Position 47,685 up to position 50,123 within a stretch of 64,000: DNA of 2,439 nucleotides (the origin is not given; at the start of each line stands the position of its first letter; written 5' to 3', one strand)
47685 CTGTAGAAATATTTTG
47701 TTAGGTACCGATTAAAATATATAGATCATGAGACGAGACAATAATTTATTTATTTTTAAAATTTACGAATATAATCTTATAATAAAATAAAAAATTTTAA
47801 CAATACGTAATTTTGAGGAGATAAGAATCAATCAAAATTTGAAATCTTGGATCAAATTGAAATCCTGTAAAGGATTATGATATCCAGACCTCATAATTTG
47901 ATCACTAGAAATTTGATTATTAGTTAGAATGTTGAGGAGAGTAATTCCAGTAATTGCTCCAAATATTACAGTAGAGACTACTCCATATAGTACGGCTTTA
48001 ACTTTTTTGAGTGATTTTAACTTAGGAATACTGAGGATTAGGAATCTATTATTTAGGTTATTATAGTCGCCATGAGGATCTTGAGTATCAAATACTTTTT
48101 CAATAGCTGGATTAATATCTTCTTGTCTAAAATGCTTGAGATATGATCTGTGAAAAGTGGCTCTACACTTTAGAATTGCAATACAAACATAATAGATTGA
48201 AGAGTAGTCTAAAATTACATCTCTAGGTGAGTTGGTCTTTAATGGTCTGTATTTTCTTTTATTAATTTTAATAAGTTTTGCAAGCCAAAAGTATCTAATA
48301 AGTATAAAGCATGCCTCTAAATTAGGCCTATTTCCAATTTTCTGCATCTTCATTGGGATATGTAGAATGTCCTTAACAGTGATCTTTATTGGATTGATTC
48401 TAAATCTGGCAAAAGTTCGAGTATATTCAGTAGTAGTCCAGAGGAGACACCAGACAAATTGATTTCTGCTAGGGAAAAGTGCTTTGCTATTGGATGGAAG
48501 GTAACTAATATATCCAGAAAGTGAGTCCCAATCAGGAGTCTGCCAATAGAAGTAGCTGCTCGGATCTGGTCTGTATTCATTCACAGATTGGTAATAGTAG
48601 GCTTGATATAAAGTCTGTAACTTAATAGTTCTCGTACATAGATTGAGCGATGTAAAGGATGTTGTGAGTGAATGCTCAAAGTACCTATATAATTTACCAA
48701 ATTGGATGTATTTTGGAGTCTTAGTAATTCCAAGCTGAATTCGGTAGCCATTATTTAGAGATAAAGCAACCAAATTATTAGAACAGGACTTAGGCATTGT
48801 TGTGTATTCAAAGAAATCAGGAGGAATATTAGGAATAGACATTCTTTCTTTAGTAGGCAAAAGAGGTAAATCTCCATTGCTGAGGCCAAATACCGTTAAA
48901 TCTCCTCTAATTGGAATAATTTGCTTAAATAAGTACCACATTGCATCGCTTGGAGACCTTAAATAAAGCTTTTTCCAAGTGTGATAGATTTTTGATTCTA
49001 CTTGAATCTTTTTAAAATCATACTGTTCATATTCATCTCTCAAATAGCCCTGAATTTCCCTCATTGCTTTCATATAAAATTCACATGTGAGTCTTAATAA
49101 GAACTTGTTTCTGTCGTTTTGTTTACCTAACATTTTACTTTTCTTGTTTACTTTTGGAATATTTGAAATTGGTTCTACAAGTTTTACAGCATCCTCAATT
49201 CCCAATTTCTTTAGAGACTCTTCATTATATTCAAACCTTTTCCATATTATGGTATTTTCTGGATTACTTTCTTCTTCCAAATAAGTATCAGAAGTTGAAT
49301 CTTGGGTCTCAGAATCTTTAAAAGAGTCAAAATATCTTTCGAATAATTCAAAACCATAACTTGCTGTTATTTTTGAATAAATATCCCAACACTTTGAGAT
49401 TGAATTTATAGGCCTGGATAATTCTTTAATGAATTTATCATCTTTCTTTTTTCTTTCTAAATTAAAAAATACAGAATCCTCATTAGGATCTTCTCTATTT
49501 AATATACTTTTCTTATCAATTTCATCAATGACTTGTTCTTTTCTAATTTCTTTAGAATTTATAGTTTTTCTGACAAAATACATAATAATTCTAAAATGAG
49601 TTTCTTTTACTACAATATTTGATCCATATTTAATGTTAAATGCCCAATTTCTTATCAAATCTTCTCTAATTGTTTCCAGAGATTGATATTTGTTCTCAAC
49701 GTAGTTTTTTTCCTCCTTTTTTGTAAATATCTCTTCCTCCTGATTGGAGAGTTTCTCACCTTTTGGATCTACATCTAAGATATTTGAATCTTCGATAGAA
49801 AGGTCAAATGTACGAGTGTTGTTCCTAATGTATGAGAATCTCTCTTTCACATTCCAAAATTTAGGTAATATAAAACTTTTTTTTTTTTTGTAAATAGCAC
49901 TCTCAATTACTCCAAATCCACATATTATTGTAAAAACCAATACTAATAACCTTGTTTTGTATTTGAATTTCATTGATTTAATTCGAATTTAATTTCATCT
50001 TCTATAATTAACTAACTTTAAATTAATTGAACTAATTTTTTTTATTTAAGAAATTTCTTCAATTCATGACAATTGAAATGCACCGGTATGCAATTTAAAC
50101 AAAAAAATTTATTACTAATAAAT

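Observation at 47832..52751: Divergent head-to-head pair of paralogous lineage-specific secretory membrane proteins sharing a repeat-bearing promoter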

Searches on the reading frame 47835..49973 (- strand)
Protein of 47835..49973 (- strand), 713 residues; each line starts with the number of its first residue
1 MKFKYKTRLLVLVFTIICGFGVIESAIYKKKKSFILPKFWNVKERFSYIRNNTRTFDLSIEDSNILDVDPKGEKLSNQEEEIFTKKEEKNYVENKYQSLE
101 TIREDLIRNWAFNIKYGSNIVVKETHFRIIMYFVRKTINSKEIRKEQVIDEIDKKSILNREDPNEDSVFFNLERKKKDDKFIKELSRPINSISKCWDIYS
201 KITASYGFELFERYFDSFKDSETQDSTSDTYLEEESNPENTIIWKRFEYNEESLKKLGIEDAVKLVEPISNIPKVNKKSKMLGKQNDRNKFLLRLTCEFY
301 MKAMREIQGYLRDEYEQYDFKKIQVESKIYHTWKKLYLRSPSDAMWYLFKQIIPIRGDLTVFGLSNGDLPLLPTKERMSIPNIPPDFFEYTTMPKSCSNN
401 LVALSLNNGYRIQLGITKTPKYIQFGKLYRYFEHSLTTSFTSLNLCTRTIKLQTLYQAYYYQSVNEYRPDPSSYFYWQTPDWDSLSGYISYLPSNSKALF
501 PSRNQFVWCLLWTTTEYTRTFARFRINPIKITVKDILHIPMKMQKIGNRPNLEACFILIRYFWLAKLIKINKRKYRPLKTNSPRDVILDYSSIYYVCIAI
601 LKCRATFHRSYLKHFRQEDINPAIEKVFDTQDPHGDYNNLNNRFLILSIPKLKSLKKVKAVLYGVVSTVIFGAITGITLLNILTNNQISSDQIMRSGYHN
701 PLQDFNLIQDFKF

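Call 6: search_protein_families(library=pfam, proteins=[window:47835-49973:-], max_evalue=1)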
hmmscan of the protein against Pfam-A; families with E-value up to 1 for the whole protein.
window:47835-49973:- (713 aa): 1 family
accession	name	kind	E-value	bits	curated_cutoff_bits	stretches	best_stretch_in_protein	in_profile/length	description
PF21640.2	LytM_N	-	0.2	12.3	27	1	136-193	9-66/88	LytM, N-terminal domain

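Call 7: find_homologous_proteins(query=window:47835-49973:-, max_evalue=0.01)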
Query window:47835-49973:- (713 aa): 15 proteins with E <= 0.01 among 8000 candidates.
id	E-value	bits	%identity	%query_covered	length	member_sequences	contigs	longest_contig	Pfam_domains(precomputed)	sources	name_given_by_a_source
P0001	0.0e+0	1626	100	100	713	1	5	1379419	-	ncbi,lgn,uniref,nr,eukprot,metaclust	ncbi:hypothetical protein [Cryptosporidium parvum Iowa II]|uniref:Uncharacterized protein n=2 Tax=Cr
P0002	0.0e+0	1622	100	100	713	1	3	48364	-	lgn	-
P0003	0.0e+0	1588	97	100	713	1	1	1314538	-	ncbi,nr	ncbi:Uncharacterized protein CTYZ_00000224 [Cryptosporidium tyzzeri]|nr:Uncharacterized protein CTYZ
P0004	0.0e+0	1572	97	100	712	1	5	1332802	-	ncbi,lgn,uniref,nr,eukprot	ncbi:unnamed protein product [Cryptosporidium hominis]|uniref:Uncharacterized protein n=2 Tax=Crypto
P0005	0.0e+0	1512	92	100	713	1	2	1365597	-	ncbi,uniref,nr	ncbi:hypothetical protein CmeUKMEL1_15015 [Cryptosporidium meleagridis]|uniref:Uncharacterized prote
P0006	0.0e+0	1375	84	100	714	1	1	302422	-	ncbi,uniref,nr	ncbi:putative membrane associated with a signal peptide and a transmembrane domain near the carboxy-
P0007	0.0e+0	1266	77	100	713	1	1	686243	-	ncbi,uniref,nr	ncbi:uncharacterized protein cubi_03433 [Cryptosporidium ubiquitum]|uniref:Uncharacterized protein n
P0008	0.0e+0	1249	76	99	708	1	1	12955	-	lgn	-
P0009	0.0e+0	1166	70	99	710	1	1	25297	-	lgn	-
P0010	0.0e+0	1156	70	97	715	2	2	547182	-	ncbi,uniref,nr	ncbi:putative signal peptide and a transmembrane domain-containing protein [Cryptosporidium canis]|u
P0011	4.6e-292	989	99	61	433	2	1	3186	-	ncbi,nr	ncbi:hypothetical protein [Cryptosporidium hominis TU502]|nr:hypothetical protein [Cryptosporidium h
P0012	3.0e-273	926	58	98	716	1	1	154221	-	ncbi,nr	ncbi:putative membrane associated protein [Cryptosporidium felis]|nr:putative membrane associated pr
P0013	6.2e-199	681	46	93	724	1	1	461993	-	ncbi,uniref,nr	ncbi:hypothetical protein FG386_002756 [Cryptosporidium ryanae]|uniref:uncharacterized protein n=1 T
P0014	1.3e-197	676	44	93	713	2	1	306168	-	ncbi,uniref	ncbi:hypothetical protein RS030_172595 [Cryptosporidium xiaoi]|uniref:Uncharacterized protein n=1 Ta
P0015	1.7e-136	474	38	85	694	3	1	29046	-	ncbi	ncbi:hypothetical protein ACR3K2_31640 [Cryptosporidium serpentis]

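Call 25: predict_structure(alignment_id=A1)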
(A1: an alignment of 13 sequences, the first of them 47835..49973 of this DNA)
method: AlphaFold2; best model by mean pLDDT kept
length: 713 residues; sequences in the alignment: 13
mean_pLDDT: 40.1   pTM: 0.30
mean pLDDT of the five models: 40.1, 39.9, 38.6, 36.1, 34.9
residues with pLDDT >= 90: 0; 70-90: 73; 50-70: 74; < 50: 566
segments of 3 or more residues with pLDDT < 50: 1-6, 18-101, 152-178, 212-285, 317-327, 341-652, 667-673, 676-713
pLDDT, mean of each block of 10 residues (from residue 1): 48 52 34 27 26 26 27 25 32 36 55 59 75 76 66 36 34 44 82 83 79 35 26 26 30 41 32 29 49 76 80 55 46 54 47 33 28 32 36 32 29 25 32 36 38 35 27 23 23 25 32 35 28 23 27 40 36 31 32 43 41 41 38 29 26 49 51 45 43 30 31 27
secondary structure, 60 per line:
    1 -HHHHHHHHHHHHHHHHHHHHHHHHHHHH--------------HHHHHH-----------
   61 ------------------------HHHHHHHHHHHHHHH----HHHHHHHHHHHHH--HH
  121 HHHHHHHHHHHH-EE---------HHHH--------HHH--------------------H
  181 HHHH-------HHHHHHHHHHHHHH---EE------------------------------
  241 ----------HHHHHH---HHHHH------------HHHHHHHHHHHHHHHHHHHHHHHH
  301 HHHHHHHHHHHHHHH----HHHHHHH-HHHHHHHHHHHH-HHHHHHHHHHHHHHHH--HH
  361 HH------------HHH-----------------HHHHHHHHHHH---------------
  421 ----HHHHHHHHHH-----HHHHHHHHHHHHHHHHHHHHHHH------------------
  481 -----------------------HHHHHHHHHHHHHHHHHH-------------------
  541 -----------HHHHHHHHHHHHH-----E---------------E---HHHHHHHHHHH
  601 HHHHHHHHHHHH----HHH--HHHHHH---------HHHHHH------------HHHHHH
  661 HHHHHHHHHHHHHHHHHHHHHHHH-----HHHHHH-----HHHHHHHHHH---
elements in order (helices of 4 or more, strands of 3 or more residues): H2-29 H44-49 H85-99 H104-116 H119-132 H145-148 H180-184 H192-205 H251-256 H260-264 H277-315 H320-326 H328-339 H341-356 H359-362 H395-405 H425-434 H440-462 H504-521 H552-564 H590-612 H622-627 H637-642 H655-684 H690-695 H701-710

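Call 43: search_protein_representatives(alignment_id=A3)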
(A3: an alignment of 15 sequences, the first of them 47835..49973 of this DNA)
Query: 15 sequences, 647 profile positions. Proteins with E-value up to 0.001 (for the whole library): 5; up to 1e-10: 5; up to 1e-30: 5. The best 5 are listed.
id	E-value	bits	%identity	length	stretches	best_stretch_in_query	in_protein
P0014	2.0e-259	879.1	-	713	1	8-646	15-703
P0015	9.9e-224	761.1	-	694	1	7-646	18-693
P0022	8.5e-179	612.7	-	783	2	233-633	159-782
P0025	8.8e-162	556.5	-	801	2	233-633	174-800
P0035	2.5e-64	234.5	-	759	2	232-632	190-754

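Call 45: find_encoding_contigs(protein=P0015, flank=8000, max_places=2)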
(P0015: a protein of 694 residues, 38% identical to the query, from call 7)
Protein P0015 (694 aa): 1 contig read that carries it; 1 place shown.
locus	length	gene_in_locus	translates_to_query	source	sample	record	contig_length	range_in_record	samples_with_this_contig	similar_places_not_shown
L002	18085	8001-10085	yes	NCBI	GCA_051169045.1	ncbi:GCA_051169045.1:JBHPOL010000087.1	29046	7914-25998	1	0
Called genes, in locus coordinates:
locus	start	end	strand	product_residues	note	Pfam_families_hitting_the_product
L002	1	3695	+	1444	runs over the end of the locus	PF12409:P5-ATPase (weak), PF00122:E1-E2_ATPase, PF00702:Hydrolase (faint), PF13246:Cation_ATPase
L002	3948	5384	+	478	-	-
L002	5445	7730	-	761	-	-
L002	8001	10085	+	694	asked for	-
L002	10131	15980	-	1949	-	PF23459:S1_RRP5 (faint), PF00575:S1 (faint), PF23233:HAT_Syf1_CNRKL1_N (weak), PF13428:TPR_14 (faint), PF23241:HAT_PRP39_C (faint), PF23231:HAT_Syf1_CNRKL1_C (weak), PF14559:TPR_19 (faint), PF23240:HAT_PRP39_N (weak)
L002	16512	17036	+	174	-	PF02214:BTB_2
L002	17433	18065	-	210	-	PF00352:TBP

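Call 49: find_encoding_contigs(protein=P0012, flank=10000, max_places=1)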
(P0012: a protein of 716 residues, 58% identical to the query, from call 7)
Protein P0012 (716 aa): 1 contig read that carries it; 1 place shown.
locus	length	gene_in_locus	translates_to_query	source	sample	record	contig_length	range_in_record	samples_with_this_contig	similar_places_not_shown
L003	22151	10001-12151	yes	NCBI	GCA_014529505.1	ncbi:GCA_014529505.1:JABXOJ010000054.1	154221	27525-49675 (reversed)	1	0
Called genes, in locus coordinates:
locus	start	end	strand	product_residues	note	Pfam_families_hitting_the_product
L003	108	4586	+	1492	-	PF12409:P5-ATPase, PF00122:E1-E2_ATPase, PF00702:Hydrolase (faint), PF13246:Cation_ATPase (weak)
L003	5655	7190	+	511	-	-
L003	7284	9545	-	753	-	-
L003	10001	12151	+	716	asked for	-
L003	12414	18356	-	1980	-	PF23459:S1_RRP5 (faint), PF23240:HAT_PRP39_N (faint), PF00575:S1 (weak), PF23241:HAT_PRP39_C (faint), PF23233:HAT_Syf1_CNRKL1_N (faint), PF23231:HAT_Syf1_CNRKL1_C (faint)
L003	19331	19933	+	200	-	PF02214:BTB_2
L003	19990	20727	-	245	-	PF00352:TBP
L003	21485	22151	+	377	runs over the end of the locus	PF07934:OGG_N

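Call 50: find_encoding_contigs(protein=P0013, flank=10000, max_places=1)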
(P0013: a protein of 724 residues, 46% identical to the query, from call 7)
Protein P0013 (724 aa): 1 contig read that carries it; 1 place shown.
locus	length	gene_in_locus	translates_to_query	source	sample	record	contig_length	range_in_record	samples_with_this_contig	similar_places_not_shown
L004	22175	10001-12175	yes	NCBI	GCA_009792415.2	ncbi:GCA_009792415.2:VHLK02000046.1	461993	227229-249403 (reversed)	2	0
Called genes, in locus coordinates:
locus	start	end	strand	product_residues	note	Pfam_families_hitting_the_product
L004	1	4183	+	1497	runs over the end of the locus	PF12409:P5-ATPase (weak), PF00122:E1-E2_ATPase, PF00702:Hydrolase (faint), PF13246:Cation_ATPase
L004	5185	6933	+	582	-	-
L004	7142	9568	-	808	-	-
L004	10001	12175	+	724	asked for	-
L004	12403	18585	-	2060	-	PF23459:S1_RRP5 (faint), PF00575:S1 (faint), PF23233:HAT_Syf1_CNRKL1_N (weak), PF08424:NRDE-2 (faint), PF23231:HAT_Syf1_CNRKL1_C (faint), PF23240:HAT_PRP39_N (faint), PF23241:HAT_PRP39_C (faint)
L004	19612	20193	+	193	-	PF02214:BTB_2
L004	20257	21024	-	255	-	PF00352:TBP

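Call 51: find_encoding_contigs(protein=P0010, flank=10000, max_places=1)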
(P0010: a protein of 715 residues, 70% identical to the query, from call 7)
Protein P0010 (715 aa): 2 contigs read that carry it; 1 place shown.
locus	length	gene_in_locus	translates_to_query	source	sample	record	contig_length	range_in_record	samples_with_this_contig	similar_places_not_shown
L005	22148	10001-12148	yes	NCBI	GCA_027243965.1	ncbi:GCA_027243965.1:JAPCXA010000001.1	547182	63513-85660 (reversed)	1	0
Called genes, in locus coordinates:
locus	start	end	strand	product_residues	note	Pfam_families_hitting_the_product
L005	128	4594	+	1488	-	PF12409:P5-ATPase, PF00122:E1-E2_ATPase, PF00702:Hydrolase (faint), PF13246:Cation_ATPase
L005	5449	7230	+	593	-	-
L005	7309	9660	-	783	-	-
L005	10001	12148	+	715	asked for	-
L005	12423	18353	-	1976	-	PF23459:S1_RRP5 (faint), PF21710:Spt6_S1 (faint), PF00575:S1 (weak), PF23241:HAT_PRP39_C (faint), PF13428:TPR_14 (faint), PF05843:Suf (faint), PF23233:HAT_Syf1_CNRKL1_N (weak), PF23240:HAT_PRP39_N (faint), +1 more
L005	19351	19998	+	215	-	PF02214:BTB_2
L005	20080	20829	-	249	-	PF00352:TBP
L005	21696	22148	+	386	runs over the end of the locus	PF07934:OGG_N, PF00730:HhH-GPD (weak)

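Call 52: find_encoding_contigs(protein=P0005, flank=10000, max_places=1)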
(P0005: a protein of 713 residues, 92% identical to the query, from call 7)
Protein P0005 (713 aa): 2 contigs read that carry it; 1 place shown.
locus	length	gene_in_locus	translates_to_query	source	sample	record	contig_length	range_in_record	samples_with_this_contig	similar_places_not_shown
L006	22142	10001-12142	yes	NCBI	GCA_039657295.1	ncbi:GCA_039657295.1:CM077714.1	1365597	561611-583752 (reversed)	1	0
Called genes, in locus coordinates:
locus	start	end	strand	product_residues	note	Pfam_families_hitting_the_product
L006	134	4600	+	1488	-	PF12409:P5-ATPase, PF00122:E1-E2_ATPase, PF00702:Hydrolase (faint), PF13246:Cation_ATPase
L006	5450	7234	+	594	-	-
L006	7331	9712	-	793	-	-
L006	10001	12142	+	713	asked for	-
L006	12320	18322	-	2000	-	PF23459:S1_RRP5 (faint), PF23240:HAT_PRP39_N (faint), PF00575:S1 (weak), PF23241:HAT_PRP39_C (faint), PF23233:HAT_Syf1_CNRKL1_N (faint), PF13428:TPR_14 (faint), PF23231:HAT_Syf1_CNRKL1_C (faint)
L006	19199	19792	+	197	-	PF02214:BTB_2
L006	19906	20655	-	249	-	PF00352:TBP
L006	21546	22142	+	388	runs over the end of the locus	PF07934:OGG_N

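Call 70: search_solved_structures(query=A1, max_evalue=1)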
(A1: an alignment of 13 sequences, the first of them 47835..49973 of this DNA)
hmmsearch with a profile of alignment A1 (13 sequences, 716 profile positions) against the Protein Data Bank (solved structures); distinct sequences matched with E-value up to 1: 1.
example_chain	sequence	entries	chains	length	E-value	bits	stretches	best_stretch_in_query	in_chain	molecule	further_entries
8oyv_A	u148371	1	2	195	0.17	13.4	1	42-126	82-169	De novo designed soluble Claudin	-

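Call 82: search_protein_families(library=pfam, alignment_id=A3, max_evalue=10)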
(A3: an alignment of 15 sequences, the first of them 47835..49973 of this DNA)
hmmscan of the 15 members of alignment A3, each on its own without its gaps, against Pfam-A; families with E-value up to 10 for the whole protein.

A. member 1, window:47835-49973:- (713 aa): 1 family
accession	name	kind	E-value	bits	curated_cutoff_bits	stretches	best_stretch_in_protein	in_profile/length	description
PF21640.2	LytM_N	-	0.2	12.3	27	1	136-193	9-66/88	LytM, N-terminal domain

B. families by the number of members that match (of 15 scanned): 8 families
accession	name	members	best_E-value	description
PF11770.13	GAPT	1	0.021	GRB2-binding adapter (GAPT)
PF22596.2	Scabin-like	1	0.053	Scabin-like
PF11672.13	DUF3268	1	0.076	zinc-finger-containing domain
PF02443.22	Circo_capsid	1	0.087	Circovirus capsid protein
PF09907.15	HigB_toxin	1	0.099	HigB_toxin, RelE-like toxic component of a toxin-antitoxin system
PF10733.14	DUF2525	1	0.1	Protein of unknown function (DUF2525)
PF21640.2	LytM_N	1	0.2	LytM, N-terminal domain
PF21698.3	Spo16_C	1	0.35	Spo16 protein, C-terminal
